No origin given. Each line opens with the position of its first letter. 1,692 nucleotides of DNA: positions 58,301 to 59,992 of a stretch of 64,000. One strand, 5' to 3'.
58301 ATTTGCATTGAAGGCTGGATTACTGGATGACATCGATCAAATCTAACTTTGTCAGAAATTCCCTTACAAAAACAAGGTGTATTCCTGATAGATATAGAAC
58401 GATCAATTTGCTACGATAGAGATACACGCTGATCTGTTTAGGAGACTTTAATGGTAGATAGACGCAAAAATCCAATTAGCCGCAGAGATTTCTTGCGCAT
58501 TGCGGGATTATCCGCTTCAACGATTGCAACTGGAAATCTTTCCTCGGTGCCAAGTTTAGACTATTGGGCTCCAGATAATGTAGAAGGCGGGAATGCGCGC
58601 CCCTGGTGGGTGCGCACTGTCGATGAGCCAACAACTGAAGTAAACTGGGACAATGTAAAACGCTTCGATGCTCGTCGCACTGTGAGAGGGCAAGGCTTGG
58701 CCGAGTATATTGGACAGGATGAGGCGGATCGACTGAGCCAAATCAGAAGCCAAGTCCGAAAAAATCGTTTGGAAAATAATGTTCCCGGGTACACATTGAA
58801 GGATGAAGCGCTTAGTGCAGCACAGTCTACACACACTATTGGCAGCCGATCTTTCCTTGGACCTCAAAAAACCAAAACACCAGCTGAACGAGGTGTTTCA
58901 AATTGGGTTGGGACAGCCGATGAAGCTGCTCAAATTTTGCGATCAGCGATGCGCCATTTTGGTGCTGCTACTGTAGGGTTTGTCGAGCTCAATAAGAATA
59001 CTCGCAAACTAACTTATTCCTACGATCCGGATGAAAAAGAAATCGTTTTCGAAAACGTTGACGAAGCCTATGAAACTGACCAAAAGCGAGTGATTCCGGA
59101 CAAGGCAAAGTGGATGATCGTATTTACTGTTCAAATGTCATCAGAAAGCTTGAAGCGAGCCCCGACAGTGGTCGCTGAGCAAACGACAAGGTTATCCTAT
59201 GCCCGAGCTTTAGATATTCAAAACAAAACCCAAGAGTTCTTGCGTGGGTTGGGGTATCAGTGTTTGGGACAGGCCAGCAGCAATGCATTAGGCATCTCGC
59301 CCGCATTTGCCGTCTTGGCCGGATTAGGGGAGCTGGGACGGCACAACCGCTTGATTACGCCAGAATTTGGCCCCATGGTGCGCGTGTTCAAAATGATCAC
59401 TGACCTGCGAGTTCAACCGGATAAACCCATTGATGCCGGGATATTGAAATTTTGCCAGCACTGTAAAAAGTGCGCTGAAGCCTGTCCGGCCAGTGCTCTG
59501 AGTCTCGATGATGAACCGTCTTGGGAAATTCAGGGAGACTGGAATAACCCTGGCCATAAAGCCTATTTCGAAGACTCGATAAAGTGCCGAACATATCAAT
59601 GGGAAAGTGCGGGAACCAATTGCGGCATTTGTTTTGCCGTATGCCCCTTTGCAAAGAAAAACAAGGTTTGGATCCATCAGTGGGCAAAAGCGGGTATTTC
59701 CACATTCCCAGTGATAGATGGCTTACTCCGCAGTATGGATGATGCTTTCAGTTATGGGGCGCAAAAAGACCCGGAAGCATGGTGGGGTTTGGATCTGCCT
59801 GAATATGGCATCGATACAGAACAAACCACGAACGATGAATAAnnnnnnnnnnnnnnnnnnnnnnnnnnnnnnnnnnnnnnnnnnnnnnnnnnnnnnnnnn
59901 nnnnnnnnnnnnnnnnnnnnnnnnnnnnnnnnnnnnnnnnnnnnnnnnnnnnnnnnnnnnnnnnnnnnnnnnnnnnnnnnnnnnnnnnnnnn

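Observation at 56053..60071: rdhAB preceded on the same strand by a HAMP-GAF kinase and NarL-type regulator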

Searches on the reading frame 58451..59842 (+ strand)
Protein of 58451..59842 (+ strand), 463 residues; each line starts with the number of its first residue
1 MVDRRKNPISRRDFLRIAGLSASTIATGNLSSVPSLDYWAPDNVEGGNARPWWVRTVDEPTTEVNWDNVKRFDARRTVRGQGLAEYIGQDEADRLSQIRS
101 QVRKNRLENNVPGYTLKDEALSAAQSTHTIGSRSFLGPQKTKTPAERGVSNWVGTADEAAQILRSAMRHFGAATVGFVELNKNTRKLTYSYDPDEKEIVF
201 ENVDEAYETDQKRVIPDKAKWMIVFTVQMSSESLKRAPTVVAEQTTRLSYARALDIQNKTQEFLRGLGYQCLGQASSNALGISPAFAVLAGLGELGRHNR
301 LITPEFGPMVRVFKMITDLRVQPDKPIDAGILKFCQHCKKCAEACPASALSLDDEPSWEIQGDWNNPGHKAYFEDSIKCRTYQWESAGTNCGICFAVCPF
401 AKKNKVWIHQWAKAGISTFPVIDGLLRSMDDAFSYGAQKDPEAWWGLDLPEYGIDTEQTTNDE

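Call 3: search_protein_families(library=pfam, proteins=[window:58451-59842:+], max_evalue=0.01)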
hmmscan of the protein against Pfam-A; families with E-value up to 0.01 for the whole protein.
window:58451-59842:+ (463 aa): 11 families
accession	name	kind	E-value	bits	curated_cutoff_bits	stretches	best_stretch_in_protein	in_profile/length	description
PF13486.11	Dehalogenase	-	7.4e-37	127.6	24.3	1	50-320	2-305/306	Reductive dehalogenase subunit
PF13484.11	Fer4_16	-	8.6e-10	39.7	30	1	335-400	2-65/66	4Fe-4S double cluster binding domain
PF12838.12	Fer4_7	-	9.4e-08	32.9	27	1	335-400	2-50/52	4Fe-4S dicluster domain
PF13183.11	Fer4_8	-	3.3e-06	28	27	0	333-347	52-66/68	4Fe-4S dicluster domain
PF00037.32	Fer4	-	2.3e-05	24.5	21.1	1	335-350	8-23/24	4Fe-4S binding domain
PF12837.12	Fer4_6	-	6.1e-05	23.2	25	1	335-350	9-24/24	4Fe-4S binding domain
PF13187.11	Fer4_9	-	7.5e-05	23.1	27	1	335-399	2-48/52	4Fe-4S dicluster domain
PF13534.11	Fer4_17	-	0.00027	21.9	22.2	0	335-349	2-16/61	4Fe-4S dicluster domain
PF13237.11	Fer4_10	-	0.0011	19.3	25.5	0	334-347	8-21/53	4Fe-4S dicluster domain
PF12797.12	Fer4_2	-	0.0018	18.6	24.5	0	333-347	8-22/22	4Fe-4S binding domain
PF14697.11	Fer4_21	-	0.0019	18.7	35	0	335-349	8-25/59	4Fe-4S dicluster domain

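Call 4: search_protein_families(library=ncbifam, proteins=[window:58451-59842:+], max_evalue=0.01)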
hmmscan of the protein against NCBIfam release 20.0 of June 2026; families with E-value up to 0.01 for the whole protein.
window:58451-59842:+ (463 aa): 7 families
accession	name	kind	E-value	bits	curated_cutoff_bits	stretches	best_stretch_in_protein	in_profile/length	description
TIGR02486.1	RDH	subfamily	8.3e-86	288.7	160.35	1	152-436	2-314/314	reductive dehalogenase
TIGR00276.1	TIGR00276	equivalog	3.3e-11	42.8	200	1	285-351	135-197/337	tRNA epoxyqueuosine(34) reductase QueG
NF038196.1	ferrodoxin_EFR1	subfamily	5.4e-05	23.3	75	1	333-359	184-211/242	EFR1 family ferrodoxin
NF041837.1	rnfC_Methano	equivalog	0.00098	18.1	650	1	309-417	334-427/438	Rnf electron transport complex subunit RnfC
NF058577.1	FdxA_fam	equivalog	0.0018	18.4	65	0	334-355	8-29/52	4Fe-4S ferredoxin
NF040864.1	HgcB_ferredoxin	equivalog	0.0024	17.7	99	0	335-353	16-34/93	mercury methylation ferredoxin HgcB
TIGR02179.1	PorD_KorD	subfamily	0.0092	16.1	60.05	0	333-353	55-75/78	2-oxoacid:acceptor oxidoreductase, delta subunit, pyruvate/2-ketoisovalerate family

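Call 12: find_homologous_proteins(query=window:58451-59842:+, max_evalue=1e-10)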
Query window:58451-59842:+ (463 aa): 1173 proteins with E <= 1e-10 among 8000 candidates; the best 120 are listed.
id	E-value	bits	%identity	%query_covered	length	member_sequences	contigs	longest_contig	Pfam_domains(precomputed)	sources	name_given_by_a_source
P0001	0.0e+0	1081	100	100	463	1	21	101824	PF13486.11,PF00037.33,PF13484.12,PF12838.13,PF13183.12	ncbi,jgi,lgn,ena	-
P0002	8.7e-259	877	80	100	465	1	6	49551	PF13486.11,PF13484.12,PF12838.13,PF13183.12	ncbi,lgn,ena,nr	ncbi:MAG: reductive dehalogenase [Anaerolineales bacterium]|nr:reductive dehalogenase [Chloroflexota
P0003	3.0e-252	856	79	100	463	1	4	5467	PF13486.11,PF00037.33,PF13484.12,PF12838.13,PF13183.12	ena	-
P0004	2.3e-249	846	76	100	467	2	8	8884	PF13486.11,PF13484.12,PF12838.13,PF13183.12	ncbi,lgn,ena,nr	ncbi:MAG: reductive dehalogenase [Anaerolineales bacterium]|nr:reductive dehalogenase [Anaerolineale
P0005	2.0e-245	833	76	100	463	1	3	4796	PF13486.11,PF13484.12,PF12838.13,PF13183.12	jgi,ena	-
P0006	1.1e-239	814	74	100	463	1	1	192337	PF13486.11,PF13484.12,PF12838.13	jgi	jgi:epoxyqueuosine reductase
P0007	5.5e-229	779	70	100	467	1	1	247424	PF13486.11,PF13484.12,PF12838.13,PF13183.12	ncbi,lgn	-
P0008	1.4e-224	764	70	100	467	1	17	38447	PF13486.11,PF13484.12,PF12838.13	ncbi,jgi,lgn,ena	-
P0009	6.8e-220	749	68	100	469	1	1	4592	PF13486.11,PF13484.12,PF12838.13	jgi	-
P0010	7.3e-220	749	69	100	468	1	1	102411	PF13486.11,PF13484.12,PF12838.13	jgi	jgi:epoxyqueuosine reductase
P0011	1.2e-219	748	68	100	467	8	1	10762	PF13486.11,PF13484.12,PF12838.13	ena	-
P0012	9.4e-219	745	68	100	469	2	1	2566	PF13486.11,PF13484.12,PF12838.13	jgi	jgi:reductive dehalogenase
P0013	3.4e-218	743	68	100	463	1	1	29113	PF13486.11,PF00037.33,PF13484.12,PF12838.13,PF13183.12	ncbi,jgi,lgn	-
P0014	1.2e-217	742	66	100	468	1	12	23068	PF13486.11,PF13484.12,PF12838.13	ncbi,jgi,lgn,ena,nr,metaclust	ncbi:MAG: reductive dehalogenase [Anaerolineae bacterium]|jgi:epoxyqueuosine reductase|nr:reductive 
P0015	9.2e-217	739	68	100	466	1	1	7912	PF13486.11,PF13484.12,PF12838.13,PF13183.12,PF13187.12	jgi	jgi:reductive dehalogenase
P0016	3.5e-216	737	67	99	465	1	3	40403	PF13486.11,PF13484.12,PF12838.13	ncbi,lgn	-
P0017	8.8e-214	729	67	100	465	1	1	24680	PF13486.11,PF13484.12,PF12838.13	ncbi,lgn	ncbi:MAG: reductive dehalogenase [Chloroflexota bacterium]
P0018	1.3e-213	728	68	99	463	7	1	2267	PF13486.11,PF13484.12,PF12838.13,PF13183.12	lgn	-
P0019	3.2e-213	727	68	98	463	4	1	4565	PF13486.11,PF12837.13,PF00037.33,PF13484.12,PF12838.13,PF13237.12,PF13183.12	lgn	-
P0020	7.3e-213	726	67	99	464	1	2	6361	PF13486.11,PF12837.13,PF00037.33,PF13484.12,PF12838.13,PF13183.12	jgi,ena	-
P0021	1.6e-210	718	67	97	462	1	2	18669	PF13486.11,PF00037.33,PF13484.12,PF12838.13,PF13183.12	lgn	-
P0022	2.6e-210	717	66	100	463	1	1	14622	PF13486.11,PF00037.33,PF13484.12,PF12838.13,PF13183.12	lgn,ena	-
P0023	2.5e-209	714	72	90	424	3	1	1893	PF13486.11,PF13484.12,PF12838.13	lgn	-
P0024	3.7e-209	713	72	89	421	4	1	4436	PF13486.11,PF13484.12,PF12838.13,PF13183.12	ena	-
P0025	1.6e-208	711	65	99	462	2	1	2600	PF13486.11,PF12837.13,PF00037.33,PF13484.12,PF12838.13,PF13183.12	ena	-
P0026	1.6e-207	708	64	100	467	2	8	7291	PF13486.11,PF13484.12,PF12838.13,PF13183.12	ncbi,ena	-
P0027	1.3e-206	705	66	99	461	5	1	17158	PF13486.11,PF13484.12,PF12838.13,PF13183.12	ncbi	-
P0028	2.8e-206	704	62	100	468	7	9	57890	PF13486.11,PF13484.12,PF12838.13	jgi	jgi:epoxyqueuosine reductase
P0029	3.1e-205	701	64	99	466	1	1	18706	PF13486.11,PF12837.13,PF00037.33,PF13484.12,PF12838.13,PF13183.12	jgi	jgi:reductive dehalogenase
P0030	4.3e-205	700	64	98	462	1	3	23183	PF13486.11,PF00037.33,PF13484.12,PF12838.13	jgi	jgi:reductive dehalogenase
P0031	9.0e-205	699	65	99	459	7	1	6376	PF13486.11,PF13484.12,PF12838.13,PF13183.12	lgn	-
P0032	1.2e-202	692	65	98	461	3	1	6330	PF13486.11,PF13484.12,PF12838.13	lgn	-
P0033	2.6e-202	691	64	100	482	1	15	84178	PF13486.11,PF12837.13,PF00037.33,PF13484.12,PF12838.13,PF13183.12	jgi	jgi:epoxyqueuosine reductase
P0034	9.3e-202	689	64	97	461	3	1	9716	PF13486.11,PF12837.13,PF00037.33,PF13484.12,PF12838.13,PF13183.12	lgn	-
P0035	1.3e-199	682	63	100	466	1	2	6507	PF13486.11,PF13484.12,PF12838.13,PF13183.12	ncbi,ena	-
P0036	6.3e-198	676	63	98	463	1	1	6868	PF13486.11,PF13484.12,PF12838.13,PF13237.12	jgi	jgi:reductive dehalogenase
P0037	1.3e-197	675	63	97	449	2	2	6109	PF13486.11,PF00037.33,PF13484.12,PF12838.13,PF13183.12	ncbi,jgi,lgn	-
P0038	4.9e-196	670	69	89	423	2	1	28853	PF13486.11,PF00037.33,PF13484.12,PF12838.13,PF13237.12,PF13183.12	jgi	jgi:epoxyqueuosine reductase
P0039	5.2e-196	670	62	99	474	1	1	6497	PF13486.11,PF13484.12,PF12838.13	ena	-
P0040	4.2e-195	667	63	99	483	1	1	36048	PF13486.11,PF13484.12,PF12838.13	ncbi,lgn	-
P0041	7.2e-195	666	62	99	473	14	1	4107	PF13486.11,PF13484.12,PF12838.13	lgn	-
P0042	1.5e-193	662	61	99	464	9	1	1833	PF13486.11,PF13484.12,PF12838.13,PF13183.12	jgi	-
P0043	5.3e-193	660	66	89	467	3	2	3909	PF13486.11,PF13484.12,PF12838.13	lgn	-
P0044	6.4e-192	657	63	98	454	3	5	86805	PF14697.12,PF13486.11,PF12837.13,PF00037.33,PF13484.12,PF12838.13,PF13237.12,PF13183.12,PF13187.12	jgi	jgi:epoxyqueuosine reductase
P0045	6.8e-192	657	62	99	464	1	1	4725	PF13486.11,PF00037.33,PF13484.12,PF12838.13,PF13237.12,PF13183.12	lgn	-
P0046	7.0e-192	657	61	95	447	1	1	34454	PF13486.11,PF13484.12,PF12838.13,PF13183.12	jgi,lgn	jgi:reductive dehalogenase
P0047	4.2e-191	654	62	100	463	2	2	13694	PF13486.11,PF13484.12,PF12838.13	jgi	jgi:epoxyqueuosine reductase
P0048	4.6e-191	654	61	100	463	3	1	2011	PF13486.11,PF13484.12,PF12838.13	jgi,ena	-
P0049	7.2e-191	653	61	98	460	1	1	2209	PF13486.11,PF13484.12,PF12838.13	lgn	-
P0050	1.2e-190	653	61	98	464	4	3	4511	PF13486.11,PF13484.12,PF10399.15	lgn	-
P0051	1.8e-190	652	66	89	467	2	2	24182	PF13486.11,PF13484.12,PF12838.13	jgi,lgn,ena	-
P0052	2.0e-190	652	61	99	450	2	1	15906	PF13486.11,PF13484.12,PF12838.13,PF13183.12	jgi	jgi:reductive dehalogenase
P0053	2.1e-190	652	61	100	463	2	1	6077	PF13486.11,PF00037.33,PF13484.12,PF12838.13,PF13183.12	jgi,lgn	-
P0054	2.5e-190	651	60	100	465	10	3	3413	PF13486.11,PF00037.33,PF13484.12,PF12838.13,PF13183.12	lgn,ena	-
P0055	3.0e-190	651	61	98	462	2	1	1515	PF13486.11,PF00037.33,PF13484.12,PF12838.13,PF13183.12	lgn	-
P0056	3.7e-190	651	61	100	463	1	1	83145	PF13486.11,PF13484.12,PF12838.13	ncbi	-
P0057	4.5e-190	651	62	98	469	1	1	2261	PF13486.11,PF12837.13,PF00037.33,PF13484.12,PF12838.13,PF13183.12,PF13187.12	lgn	-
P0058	1.8e-189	649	60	99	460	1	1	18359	PF13486.11,PF12837.13,PF00037.33,PF13484.12,PF12838.13,PF13183.12,PF13187.12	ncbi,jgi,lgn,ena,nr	ncbi:MAG TPA: reductive dehalogenase [Anaerolineales bacterium]|jgi:reductive dehalogenase|nr:reduct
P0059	5.1e-189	647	60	100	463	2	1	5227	PF13486.11,PF00037.33,PF13484.12,PF12838.13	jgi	jgi:epoxyqueuosine reductase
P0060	8.0e-189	646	61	100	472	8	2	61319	PF13486.11,PF12837.13,PF00037.33,PF13484.12,PF12838.13,PF13183.12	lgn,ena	-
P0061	1.3e-188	646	59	99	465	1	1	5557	PF13486.11,PF00037.33,PF13484.12,PF12838.13,PF13183.12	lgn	-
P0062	1.5e-188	646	60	99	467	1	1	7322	PF13486.11,PF00037.33,PF13484.12,PF12838.13,PF13183.12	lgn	-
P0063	3.1e-188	645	62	97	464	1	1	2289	PF13486.11,PF00037.33,PF13484.12,PF12838.13,PF13183.12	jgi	jgi:reductive dehalogenase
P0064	3.1e-188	645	60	99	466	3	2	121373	PF13486.11,PF00037.33,PF13484.12,PF12838.13,PF13187.12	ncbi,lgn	-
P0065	5.4e-188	644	69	84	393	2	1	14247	PF13486.11,PF13484.12,PF12838.13,PF13237.12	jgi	jgi:epoxyqueuosine reductase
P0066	8.1e-188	643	60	100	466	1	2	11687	PF13486.11,PF13484.12,PF12838.13,PF13183.12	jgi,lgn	jgi:reductive dehalogenase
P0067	1.6e-187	642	60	99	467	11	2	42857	PF13486.11,PF13484.12,PF12838.13,PF13183.12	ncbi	-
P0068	1.9e-187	642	61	98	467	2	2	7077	PF13486.11,PF13484.12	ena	-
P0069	2.0e-187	642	61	98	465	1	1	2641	PF13486.11,PF12837.13,PF13484.12,PF12838.13,PF13183.12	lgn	-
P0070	2.5e-187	642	61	98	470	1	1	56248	PF13486.11,PF13484.12,PF12838.13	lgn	-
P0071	2.5e-187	642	60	100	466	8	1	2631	PF13486.11,PF00037.33,PF13484.12,PF12838.13,PF13183.12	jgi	jgi:epoxyqueuosine reductase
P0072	2.6e-187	641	59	99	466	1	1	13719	PF13486.11,PF13484.12,PF12838.13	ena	-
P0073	6.3e-187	640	59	99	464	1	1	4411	PF13486.11,PF00037.33,PF13484.12,PF12838.13,PF13183.12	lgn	-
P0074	1.6e-186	639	60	98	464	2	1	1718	PF13486.11,PF12837.13,PF13484.12,PF12838.13,PF13183.12,PF13187.12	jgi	jgi:reductive dehalogenase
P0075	1.6e-186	639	61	98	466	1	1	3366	PF13486.11,PF13484.12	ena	-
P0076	1.9e-186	639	60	99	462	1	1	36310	PF13486.11,PF13484.12,PF12838.13,PF13183.12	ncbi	ncbi:reductive dehalogenase [Chloroflexota bacterium]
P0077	2.3e-186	638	61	98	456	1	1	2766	PF13486.11,PF13484.12,PF12838.13,PF13183.12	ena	-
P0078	2.3e-186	638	60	99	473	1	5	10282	PF13486.11,PF00037.33,PF13484.12,PF12838.13,PF13183.12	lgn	-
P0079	2.5e-186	638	58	99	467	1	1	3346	PF13486.11,PF00037.33,PF13484.12,PF12838.13,PF13183.12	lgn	-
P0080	2.9e-186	638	64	88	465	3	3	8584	PF13486.11,PF13484.12,PF12838.13,PF13183.12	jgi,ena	-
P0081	7.5e-186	637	59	100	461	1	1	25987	PF13486.11,PF12837.13,PF00037.33,PF13484.12,PF12838.13,PF13183.12,PF13187.12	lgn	-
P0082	7.9e-186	637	61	99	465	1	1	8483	PF13486.11,PF13484.12,PF12838.13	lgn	-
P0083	1.3e-185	636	58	98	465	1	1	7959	PF13486.11,PF12837.13,PF00037.33,PF13484.12,PF12838.13,PF13183.12,PF13187.12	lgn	-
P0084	1.5e-185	636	59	99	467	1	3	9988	PF13486.11,PF13484.12,PF12838.13,PF13183.12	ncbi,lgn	-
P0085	1.7e-185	635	60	98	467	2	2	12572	PF13486.11,PF13484.12,PF12838.13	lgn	-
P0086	1.9e-185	635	59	100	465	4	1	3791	PF13486.11,PF00037.33,PF13484.12,PF12838.13,PF13183.12,PF13187.12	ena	-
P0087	2.4e-185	635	60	98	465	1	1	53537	PF13486.11,PF13484.12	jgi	jgi:epoxyqueuosine reductase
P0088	3.6e-185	634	58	100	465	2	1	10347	PF13486.11,PF12837.13,PF00037.33,PF13484.12,PF12838.13,PF13183.12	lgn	-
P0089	3.8e-185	634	60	98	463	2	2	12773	PF13486.11,PF13484.12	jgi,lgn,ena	jgi:reductive dehalogenase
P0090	6.6e-185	634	62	90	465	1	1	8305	PF13486.11,PF00037.33,PF13484.12,PF12838.13,PF13183.12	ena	-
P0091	7.0e-185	633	59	99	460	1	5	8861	PF13486.11,PF00037.33,PF13484.12,PF12838.13,PF13183.12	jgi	jgi:epoxyqueuosine reductase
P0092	7.3e-185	633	60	97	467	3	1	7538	PF13486.11,PF12837.13,PF00037.33,PF13484.12,PF12838.13,PF13237.12,PF13183.12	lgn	-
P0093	7.6e-185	633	59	98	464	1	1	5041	PF13486.11,PF13484.12,PF12838.13,PF13183.12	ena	-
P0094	9.9e-185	633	58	99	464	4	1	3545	PF13486.11,PF00037.33,PF13484.12,PF12838.13,PF13183.12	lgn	-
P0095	1.6e-184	632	59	99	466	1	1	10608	PF13486.11,PF13484.12,PF12838.13,PF13183.12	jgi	-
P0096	2.4e-184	632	62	98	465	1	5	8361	PF13486.11,PF13484.12,PF12838.13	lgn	-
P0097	3.4e-184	631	59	98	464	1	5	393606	PF13486.11,PF13484.12,PF12838.13,PF13183.12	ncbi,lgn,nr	ncbi:MAG: reductive dehalogenase [Chloroflexi bacterium]|nr:MAG: reductive dehalogenase [Chloroflexo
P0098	3.8e-184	631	59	97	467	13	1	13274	PF13486.11,PF13484.12,PF12838.13,PF13183.12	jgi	jgi:epoxyqueuosine reductase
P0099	4.1e-184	631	58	98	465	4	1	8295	PF13486.11,PF00037.33,PF13484.12,PF12838.13,PF13183.12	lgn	-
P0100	4.2e-184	631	59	100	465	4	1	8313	PF13486.11,PF00037.33,PF13484.12,PF12838.13,PF13183.12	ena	-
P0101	4.3e-184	631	59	99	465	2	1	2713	PF13486.11,PF13484.12,PF12838.13,PF13183.12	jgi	jgi:epoxyqueuosine reductase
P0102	4.7e-184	631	59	100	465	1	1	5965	PF13486.11,PF10518.15,PF00037.33,PF13484.12,PF12838.13,PF13183.12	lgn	-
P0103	4.8e-184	631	59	98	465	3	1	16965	PF13486.11,PF13484.12,PF12838.13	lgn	-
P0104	7.4e-184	630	59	97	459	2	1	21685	PF13486.11,PF13484.12,PF12838.13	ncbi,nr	ncbi:MAG: reductive dehalogenase [Anaerolineae bacterium]|nr:reductive dehalogenase [Anaerolineae ba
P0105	9.5e-184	630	60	97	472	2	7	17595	PF13486.11,PF13484.12,PF12838.13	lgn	-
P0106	1.1e-183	630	60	98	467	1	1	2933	PF13486.11,PF13484.12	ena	-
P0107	1.5e-183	629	59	97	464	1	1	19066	PF13486.11,PF13484.12,PF12838.13,PF13183.12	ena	-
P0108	1.5e-183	629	58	99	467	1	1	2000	PF13486.11,PF13484.12,PF12838.13,PF13183.12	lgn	-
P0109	1.9e-183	629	59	98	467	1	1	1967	PF13486.11,PF13484.12,PF12838.13,PF13183.12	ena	-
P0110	1.9e-183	629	59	100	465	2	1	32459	PF13486.11,PF00037.33,PF13484.12,PF12838.13,PF13183.12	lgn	-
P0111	2.0e-183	629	59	97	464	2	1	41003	PF13486.11,PF13484.12,PF12838.13,PF13183.12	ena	-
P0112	2.2e-183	629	58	100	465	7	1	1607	PF13486.11,PF00037.33,PF13484.12,PF12838.13,PF13183.12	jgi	-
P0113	3.1e-183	628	62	89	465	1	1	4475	PF13486.11,PF10518.15,PF00037.33,PF13484.12,PF12838.13,PF13183.12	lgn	-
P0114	3.2e-183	628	59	98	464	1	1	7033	PF13486.11,PF13484.12,PF12838.13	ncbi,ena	-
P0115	4.0e-183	628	58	100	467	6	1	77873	PF13486.11,PF13484.12,PF12838.13,PF13183.12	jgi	jgi:epoxyqueuosine reductase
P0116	4.4e-183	628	58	99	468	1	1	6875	PF13486.11,PF12837.13,PF00037.33,PF13484.12,PF12838.13,PF13183.12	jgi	jgi:reductive dehalogenase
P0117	4.8e-183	627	61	97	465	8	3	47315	PF13486.11,PF13484.12,PF12838.13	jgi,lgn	-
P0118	4.8e-183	627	60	97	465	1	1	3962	PF13486.11,PF12837.13,PF13484.12,PF12838.13,PF13183.12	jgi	jgi:epoxyqueuosine reductase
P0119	5.5e-183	627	59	100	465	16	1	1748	PF13486.11,PF00037.33,PF13484.12,PF12838.13,PF13183.12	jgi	jgi:reductive dehalogenase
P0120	6.3e-183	627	60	98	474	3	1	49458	PF13486.11,PF13484.12,PF12838.13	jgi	jgi:epoxyqueuosine reductase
